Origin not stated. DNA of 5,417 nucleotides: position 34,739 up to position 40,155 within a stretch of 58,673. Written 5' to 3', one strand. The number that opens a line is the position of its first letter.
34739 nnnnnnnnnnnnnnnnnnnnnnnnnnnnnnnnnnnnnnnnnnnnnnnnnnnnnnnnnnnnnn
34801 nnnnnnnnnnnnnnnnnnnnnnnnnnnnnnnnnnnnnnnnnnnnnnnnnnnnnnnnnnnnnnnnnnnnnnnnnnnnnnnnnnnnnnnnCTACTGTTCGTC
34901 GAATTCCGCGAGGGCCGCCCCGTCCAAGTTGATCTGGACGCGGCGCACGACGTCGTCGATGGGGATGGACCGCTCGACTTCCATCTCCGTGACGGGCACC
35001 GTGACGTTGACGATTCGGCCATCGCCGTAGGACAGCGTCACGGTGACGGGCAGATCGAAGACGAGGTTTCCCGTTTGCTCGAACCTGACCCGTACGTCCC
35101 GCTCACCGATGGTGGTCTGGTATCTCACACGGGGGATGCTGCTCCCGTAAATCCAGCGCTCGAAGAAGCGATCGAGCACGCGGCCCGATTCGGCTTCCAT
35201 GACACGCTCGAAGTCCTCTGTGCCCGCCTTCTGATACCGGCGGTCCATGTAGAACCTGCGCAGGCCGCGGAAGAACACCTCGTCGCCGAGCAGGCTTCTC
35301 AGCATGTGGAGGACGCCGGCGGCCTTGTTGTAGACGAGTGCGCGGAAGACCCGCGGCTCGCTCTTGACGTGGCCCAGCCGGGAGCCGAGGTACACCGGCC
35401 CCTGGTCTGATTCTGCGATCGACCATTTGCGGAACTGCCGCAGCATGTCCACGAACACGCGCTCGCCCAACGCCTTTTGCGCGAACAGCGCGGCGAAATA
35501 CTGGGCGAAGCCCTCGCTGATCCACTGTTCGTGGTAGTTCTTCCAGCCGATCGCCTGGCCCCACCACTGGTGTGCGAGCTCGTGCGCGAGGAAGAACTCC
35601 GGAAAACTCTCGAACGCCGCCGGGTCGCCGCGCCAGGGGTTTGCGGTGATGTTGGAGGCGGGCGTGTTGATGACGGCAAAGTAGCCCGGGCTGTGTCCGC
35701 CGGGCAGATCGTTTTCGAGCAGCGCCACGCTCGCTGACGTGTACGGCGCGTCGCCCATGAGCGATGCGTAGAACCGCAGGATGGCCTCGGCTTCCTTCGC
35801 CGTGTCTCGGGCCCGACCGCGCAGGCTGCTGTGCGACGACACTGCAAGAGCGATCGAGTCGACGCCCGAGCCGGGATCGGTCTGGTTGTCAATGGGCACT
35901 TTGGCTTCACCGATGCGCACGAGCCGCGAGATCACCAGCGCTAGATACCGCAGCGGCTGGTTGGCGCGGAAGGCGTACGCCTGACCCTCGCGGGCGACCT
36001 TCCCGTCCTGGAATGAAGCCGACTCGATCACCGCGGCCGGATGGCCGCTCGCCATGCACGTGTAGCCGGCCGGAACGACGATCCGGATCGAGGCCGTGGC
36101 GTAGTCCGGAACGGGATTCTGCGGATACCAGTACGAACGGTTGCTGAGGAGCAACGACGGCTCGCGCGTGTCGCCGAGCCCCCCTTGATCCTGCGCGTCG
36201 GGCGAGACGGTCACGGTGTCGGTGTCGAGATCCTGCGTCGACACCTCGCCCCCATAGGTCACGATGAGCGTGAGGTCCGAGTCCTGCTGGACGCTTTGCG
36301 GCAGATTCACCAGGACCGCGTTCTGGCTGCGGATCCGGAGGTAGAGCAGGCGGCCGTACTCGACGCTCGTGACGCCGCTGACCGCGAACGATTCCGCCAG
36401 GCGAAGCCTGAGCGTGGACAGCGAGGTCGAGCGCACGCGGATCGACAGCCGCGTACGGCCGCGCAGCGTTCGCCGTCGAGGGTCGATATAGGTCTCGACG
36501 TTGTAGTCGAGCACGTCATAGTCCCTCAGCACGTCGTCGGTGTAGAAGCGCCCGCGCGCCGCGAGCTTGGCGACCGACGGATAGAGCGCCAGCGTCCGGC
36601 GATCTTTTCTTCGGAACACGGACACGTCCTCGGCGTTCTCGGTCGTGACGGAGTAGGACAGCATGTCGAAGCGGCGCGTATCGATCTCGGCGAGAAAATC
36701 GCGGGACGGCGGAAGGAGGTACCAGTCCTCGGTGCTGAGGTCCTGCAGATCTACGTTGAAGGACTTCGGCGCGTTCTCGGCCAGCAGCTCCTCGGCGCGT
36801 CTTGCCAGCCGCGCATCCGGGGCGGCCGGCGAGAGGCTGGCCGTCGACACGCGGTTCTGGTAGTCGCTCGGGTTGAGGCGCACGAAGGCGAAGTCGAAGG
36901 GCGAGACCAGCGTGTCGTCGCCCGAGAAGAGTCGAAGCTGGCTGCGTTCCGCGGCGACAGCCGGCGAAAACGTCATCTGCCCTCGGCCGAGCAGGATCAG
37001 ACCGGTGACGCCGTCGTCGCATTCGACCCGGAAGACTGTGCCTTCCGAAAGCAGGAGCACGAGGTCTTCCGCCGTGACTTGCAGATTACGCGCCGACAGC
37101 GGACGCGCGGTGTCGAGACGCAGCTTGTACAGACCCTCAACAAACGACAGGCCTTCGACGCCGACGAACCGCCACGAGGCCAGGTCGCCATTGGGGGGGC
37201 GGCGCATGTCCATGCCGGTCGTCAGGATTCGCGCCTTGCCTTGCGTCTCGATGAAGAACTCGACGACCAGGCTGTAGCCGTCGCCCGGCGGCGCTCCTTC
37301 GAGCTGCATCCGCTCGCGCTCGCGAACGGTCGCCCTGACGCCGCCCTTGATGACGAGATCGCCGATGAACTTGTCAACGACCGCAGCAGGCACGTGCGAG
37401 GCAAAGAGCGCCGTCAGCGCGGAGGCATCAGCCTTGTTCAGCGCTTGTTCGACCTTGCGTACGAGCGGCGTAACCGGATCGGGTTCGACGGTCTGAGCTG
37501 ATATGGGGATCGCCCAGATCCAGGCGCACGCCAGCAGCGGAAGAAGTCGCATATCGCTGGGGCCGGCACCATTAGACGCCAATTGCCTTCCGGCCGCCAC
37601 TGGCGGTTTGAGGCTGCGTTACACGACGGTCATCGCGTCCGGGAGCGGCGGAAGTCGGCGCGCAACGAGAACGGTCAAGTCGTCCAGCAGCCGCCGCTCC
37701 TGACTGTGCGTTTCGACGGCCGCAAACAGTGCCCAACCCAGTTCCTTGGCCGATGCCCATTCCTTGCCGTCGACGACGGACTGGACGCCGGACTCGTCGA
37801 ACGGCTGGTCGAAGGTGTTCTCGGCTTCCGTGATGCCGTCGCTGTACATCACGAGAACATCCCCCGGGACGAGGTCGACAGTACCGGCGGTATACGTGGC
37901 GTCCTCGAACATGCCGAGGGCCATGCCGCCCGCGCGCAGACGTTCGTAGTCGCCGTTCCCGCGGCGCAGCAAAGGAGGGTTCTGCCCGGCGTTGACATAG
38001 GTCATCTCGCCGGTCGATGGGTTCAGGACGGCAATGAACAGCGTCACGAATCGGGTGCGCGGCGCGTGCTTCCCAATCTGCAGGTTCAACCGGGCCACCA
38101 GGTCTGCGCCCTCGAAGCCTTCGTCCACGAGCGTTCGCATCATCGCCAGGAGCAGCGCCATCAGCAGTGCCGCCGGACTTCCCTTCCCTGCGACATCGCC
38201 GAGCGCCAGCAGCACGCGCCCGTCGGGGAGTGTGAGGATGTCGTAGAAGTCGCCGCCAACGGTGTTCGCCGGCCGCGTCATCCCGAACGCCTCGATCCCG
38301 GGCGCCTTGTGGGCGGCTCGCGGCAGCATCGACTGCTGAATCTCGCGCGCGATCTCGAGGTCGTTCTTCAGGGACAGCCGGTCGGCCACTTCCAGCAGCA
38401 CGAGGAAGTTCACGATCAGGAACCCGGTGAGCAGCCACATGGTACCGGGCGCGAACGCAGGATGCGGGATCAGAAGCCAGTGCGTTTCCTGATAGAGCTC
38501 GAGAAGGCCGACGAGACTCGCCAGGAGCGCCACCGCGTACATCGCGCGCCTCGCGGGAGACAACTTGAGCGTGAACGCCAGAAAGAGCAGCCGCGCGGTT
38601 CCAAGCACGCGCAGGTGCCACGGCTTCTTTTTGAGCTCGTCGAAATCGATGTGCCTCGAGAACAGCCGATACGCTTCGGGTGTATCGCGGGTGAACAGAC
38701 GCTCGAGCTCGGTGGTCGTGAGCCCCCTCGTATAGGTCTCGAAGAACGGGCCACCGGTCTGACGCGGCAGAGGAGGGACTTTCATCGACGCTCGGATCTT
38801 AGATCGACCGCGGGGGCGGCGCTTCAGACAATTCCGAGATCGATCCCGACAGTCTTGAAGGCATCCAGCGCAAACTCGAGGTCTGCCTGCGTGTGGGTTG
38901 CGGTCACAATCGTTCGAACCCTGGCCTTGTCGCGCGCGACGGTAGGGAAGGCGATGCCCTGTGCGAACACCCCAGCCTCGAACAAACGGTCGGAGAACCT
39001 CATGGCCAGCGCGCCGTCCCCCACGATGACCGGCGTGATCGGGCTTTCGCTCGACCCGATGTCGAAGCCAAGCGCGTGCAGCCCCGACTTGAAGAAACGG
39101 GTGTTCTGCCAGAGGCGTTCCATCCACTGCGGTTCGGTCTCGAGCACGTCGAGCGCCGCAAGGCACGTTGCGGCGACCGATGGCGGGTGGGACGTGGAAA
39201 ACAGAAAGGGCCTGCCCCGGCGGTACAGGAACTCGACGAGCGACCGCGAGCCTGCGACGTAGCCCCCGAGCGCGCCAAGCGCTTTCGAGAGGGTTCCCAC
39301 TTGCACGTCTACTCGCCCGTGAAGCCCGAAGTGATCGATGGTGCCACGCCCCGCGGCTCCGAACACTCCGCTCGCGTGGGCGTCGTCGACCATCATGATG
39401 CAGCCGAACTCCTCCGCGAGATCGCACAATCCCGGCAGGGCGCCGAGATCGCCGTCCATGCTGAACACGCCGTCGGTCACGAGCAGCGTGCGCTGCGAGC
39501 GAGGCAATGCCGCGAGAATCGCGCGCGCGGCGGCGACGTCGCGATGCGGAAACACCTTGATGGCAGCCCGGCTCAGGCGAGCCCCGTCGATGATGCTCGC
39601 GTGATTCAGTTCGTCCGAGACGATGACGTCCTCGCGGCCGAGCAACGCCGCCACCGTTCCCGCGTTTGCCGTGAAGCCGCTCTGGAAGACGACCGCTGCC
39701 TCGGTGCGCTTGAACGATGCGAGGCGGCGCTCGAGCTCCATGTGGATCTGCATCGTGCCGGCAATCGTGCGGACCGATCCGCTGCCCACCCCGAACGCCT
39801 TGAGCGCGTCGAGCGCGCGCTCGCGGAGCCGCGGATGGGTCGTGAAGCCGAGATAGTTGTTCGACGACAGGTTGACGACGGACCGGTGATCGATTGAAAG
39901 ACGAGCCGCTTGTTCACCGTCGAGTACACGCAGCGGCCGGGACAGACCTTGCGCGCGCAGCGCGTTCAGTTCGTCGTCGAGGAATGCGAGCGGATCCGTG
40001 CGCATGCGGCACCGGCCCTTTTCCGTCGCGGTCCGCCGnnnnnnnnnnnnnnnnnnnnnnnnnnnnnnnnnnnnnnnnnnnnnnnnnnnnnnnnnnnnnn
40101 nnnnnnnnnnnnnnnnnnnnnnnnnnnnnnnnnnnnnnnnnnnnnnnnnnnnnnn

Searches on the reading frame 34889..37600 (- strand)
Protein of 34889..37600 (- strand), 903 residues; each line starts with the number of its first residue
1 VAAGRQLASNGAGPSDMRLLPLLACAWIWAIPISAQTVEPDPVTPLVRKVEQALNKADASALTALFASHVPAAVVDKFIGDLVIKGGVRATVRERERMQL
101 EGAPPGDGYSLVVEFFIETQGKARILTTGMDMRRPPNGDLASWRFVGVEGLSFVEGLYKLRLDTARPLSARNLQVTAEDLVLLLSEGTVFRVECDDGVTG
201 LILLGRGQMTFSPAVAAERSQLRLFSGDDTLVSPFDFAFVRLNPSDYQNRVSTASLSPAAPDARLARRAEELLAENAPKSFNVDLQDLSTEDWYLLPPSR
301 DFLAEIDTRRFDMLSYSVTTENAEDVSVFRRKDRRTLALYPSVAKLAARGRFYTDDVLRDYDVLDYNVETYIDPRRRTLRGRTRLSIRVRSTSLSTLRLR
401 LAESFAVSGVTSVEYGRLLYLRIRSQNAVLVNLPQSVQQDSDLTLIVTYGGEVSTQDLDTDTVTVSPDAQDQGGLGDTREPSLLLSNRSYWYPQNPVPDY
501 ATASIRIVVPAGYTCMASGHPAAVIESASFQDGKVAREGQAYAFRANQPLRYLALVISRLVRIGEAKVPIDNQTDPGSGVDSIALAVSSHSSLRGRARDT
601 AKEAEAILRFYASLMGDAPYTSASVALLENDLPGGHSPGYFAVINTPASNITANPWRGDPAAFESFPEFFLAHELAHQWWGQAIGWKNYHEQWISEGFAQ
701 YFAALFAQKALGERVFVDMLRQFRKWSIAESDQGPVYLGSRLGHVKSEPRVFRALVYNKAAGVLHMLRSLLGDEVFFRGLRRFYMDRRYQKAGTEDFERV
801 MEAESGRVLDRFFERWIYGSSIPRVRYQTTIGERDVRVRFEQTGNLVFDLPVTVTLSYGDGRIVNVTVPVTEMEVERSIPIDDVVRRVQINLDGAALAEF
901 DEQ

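Call 11: search_protein_families(library=pfam, proteins=[window:34889-37600:-], max_evalue=0.001)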
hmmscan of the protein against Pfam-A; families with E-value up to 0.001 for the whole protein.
window:34889-37600:- (903 aa): 1 family
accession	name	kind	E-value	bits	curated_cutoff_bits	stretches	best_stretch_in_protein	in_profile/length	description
PF01433.26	Peptidase_M1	-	4.3e-23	82.5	27.7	1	671-816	71-218/218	Peptidase family M1 domain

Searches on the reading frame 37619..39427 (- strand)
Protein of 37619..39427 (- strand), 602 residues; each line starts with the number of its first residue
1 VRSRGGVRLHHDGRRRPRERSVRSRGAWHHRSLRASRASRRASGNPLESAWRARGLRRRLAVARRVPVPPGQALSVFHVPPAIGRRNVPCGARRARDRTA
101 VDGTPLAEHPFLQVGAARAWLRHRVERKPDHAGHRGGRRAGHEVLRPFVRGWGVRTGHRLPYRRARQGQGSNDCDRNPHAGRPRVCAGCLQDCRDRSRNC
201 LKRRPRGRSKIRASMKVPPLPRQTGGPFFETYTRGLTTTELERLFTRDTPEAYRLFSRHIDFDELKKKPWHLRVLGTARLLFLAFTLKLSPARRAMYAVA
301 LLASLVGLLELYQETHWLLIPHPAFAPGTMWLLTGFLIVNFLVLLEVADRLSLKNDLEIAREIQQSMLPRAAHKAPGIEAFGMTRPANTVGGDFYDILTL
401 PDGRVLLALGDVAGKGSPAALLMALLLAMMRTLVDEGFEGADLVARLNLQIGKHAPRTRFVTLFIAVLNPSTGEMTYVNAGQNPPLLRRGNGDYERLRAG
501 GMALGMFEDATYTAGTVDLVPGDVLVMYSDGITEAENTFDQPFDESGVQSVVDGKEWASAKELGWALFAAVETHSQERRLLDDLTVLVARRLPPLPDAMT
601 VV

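Call 92: search_protein_families(library=pfam, proteins=[window:37619-39427:-], max_evalue=0.01)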
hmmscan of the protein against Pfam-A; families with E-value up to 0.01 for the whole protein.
window:37619-39427:- (602 aa): 1 family
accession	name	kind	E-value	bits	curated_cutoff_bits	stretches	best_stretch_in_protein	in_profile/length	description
PF07228.17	SpoIIE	-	9.1e-50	169.7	25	1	401-591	1-191/192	Stage II sporulation protein E (SpoIIE)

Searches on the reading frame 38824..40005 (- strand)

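Call 11: search_protein_families(library=pfam, proteins=[window:38824-40005:-], max_evalue=0.001)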
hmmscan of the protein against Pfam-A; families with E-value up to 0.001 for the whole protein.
window:38824-40005:- (393 aa): 1 family
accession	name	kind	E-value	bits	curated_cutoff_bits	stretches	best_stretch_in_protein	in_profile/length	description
PF00155.27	Aminotran_1_2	-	3.1e-58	198.1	19.7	1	42-382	2-360/361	Aminotransferase class I and II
